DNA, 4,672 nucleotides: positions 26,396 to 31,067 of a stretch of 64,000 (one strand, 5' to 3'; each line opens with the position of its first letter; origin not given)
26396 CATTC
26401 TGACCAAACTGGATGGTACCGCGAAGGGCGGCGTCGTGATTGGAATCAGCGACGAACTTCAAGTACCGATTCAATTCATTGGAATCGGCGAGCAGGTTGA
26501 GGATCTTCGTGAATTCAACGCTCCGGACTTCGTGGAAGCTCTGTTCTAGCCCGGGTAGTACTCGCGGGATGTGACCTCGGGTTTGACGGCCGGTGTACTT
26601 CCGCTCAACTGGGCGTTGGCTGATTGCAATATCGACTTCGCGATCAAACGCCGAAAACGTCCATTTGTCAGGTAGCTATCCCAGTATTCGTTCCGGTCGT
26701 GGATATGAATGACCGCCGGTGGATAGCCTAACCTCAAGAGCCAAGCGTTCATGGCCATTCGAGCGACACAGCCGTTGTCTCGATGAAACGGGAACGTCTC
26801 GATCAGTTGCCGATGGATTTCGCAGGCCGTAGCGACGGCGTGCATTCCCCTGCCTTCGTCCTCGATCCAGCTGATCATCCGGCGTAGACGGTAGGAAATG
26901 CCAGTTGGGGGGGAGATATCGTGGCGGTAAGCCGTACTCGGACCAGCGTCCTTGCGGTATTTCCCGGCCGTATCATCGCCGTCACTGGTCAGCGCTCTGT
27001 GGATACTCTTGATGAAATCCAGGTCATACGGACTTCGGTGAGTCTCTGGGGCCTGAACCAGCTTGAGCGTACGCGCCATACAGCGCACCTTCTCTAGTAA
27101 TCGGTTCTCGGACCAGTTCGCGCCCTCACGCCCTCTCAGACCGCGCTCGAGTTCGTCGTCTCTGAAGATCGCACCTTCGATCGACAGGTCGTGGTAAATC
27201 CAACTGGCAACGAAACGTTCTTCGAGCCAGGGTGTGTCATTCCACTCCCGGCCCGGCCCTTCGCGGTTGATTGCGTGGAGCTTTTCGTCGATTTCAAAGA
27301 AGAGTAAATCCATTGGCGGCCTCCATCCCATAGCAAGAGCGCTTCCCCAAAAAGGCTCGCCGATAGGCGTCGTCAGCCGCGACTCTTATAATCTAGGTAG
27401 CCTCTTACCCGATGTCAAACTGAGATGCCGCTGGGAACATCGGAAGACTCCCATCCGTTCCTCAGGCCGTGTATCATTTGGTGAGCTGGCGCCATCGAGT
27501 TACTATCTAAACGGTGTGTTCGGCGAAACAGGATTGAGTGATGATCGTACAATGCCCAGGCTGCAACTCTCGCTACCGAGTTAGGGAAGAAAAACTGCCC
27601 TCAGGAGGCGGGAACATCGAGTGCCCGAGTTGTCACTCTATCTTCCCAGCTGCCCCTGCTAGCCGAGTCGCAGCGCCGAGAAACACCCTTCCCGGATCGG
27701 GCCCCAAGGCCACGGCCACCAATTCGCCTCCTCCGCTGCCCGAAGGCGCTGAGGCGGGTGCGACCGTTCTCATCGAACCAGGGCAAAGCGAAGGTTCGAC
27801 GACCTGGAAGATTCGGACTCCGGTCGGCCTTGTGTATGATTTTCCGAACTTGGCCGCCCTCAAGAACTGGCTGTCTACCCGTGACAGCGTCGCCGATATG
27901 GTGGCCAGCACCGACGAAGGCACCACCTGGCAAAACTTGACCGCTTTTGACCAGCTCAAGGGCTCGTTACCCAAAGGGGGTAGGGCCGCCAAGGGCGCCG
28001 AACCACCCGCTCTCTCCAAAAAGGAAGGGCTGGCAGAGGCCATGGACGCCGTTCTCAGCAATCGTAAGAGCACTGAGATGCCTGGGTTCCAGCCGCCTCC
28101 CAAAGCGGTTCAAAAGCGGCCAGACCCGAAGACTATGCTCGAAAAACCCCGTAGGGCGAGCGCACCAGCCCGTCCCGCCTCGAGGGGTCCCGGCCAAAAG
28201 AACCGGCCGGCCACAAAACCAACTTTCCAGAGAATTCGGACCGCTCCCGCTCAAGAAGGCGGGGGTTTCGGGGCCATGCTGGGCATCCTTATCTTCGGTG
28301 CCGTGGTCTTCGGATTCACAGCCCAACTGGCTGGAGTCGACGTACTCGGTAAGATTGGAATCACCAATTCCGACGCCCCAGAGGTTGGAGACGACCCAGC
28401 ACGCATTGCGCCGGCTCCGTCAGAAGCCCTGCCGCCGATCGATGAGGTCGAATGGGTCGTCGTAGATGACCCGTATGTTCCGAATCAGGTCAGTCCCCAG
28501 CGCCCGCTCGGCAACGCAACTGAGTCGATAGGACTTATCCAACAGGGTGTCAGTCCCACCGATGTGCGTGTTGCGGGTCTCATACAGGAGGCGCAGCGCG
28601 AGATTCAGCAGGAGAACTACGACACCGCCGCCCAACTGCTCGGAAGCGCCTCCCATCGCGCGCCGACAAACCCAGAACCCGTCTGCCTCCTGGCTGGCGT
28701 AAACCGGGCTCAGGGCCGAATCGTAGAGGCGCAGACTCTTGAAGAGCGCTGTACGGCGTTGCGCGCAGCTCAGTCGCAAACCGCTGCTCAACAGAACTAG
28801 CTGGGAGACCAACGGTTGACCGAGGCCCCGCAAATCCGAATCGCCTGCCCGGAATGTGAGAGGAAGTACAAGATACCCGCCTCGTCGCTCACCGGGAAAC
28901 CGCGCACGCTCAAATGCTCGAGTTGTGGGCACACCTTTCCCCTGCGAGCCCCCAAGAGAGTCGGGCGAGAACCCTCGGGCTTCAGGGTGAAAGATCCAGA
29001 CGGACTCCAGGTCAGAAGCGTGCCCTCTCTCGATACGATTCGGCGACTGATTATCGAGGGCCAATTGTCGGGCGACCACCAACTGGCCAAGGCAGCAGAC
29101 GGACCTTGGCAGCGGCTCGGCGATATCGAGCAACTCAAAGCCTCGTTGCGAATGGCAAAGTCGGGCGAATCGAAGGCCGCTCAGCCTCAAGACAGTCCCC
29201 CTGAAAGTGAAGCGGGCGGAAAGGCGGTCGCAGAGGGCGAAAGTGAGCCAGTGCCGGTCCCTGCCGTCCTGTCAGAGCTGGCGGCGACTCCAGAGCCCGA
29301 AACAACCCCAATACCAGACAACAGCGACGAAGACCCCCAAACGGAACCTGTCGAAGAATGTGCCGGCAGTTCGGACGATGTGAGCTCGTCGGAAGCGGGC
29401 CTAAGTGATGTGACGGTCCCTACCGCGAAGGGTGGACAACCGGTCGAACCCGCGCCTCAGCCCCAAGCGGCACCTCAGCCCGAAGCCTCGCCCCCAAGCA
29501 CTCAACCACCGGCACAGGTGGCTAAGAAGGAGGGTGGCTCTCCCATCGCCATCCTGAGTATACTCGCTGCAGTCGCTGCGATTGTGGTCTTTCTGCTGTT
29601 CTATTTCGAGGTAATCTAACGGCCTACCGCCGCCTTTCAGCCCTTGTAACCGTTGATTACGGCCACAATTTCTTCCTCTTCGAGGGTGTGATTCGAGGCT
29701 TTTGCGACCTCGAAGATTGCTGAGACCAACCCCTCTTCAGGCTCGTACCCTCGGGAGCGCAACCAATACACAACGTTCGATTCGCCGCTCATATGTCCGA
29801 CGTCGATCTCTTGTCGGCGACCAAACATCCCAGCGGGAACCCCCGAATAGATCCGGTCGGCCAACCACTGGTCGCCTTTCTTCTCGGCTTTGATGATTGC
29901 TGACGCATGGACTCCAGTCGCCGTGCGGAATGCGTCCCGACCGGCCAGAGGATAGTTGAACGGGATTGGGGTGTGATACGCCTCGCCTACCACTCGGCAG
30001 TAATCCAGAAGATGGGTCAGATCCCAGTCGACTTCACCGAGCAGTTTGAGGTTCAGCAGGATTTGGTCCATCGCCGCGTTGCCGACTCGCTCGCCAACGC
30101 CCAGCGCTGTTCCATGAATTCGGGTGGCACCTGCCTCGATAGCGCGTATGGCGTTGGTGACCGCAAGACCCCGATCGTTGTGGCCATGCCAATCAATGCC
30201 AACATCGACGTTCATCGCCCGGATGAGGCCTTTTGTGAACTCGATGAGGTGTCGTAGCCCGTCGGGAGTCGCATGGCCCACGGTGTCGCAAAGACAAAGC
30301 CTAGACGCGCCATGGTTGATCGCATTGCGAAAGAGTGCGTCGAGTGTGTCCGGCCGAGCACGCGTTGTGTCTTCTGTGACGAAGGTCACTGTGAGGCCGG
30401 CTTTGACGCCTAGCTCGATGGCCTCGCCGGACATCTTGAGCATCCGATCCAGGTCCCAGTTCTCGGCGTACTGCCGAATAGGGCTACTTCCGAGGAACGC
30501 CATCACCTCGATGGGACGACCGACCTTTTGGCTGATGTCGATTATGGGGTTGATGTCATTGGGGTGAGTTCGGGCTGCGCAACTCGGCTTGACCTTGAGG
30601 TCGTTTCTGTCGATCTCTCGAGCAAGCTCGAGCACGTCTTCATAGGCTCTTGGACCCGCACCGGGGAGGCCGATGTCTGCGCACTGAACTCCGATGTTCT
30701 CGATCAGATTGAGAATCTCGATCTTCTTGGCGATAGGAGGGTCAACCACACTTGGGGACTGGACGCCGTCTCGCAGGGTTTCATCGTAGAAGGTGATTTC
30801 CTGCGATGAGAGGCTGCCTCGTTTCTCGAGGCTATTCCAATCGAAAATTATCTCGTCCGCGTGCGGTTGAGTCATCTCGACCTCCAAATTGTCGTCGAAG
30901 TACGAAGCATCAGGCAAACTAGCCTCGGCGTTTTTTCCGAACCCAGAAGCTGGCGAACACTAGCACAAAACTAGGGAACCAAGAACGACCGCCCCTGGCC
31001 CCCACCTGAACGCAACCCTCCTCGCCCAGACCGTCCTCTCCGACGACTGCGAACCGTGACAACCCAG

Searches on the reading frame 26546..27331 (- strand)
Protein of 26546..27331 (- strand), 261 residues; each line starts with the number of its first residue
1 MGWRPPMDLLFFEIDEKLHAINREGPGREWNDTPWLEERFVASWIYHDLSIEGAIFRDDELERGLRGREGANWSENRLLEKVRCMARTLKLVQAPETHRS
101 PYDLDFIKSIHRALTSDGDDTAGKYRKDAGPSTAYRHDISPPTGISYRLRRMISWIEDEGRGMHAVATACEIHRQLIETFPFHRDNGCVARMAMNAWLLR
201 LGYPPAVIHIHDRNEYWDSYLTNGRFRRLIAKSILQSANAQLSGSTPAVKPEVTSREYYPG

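Call 37: search_protein_families(library=pfam, proteins=[window:26546-27331:-], max_evalue=0.0001)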
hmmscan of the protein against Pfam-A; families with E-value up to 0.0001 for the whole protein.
window:26546-27331:- (261 aa): 1 family
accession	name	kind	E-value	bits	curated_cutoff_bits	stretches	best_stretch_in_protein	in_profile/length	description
PF02661.23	Fic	-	9.5e-12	46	24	1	102-198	2-93/93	Fic/DOC family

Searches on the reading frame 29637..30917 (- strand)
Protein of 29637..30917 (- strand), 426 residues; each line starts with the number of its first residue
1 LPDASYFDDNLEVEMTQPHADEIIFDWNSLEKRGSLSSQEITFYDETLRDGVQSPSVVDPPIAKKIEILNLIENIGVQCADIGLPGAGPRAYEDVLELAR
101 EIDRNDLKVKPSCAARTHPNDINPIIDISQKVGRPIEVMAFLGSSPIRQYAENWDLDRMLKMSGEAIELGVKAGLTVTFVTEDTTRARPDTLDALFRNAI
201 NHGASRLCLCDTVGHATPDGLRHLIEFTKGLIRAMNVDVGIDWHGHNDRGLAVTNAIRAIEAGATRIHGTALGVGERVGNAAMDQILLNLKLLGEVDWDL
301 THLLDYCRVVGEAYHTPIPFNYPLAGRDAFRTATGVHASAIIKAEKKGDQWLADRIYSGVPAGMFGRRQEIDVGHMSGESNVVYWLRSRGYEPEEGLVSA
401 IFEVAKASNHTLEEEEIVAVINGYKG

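Call 37: search_protein_families(library=pfam, proteins=[window:29637-30917:-], max_evalue=0.0001)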
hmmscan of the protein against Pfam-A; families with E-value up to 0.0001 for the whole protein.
window:29637-30917:- (426 aa): 1 family
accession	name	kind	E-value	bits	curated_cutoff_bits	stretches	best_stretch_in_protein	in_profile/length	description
PF00682.25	HMGL-like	-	1.7e-40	139.5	29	1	41-304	2-254/260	HMGL-like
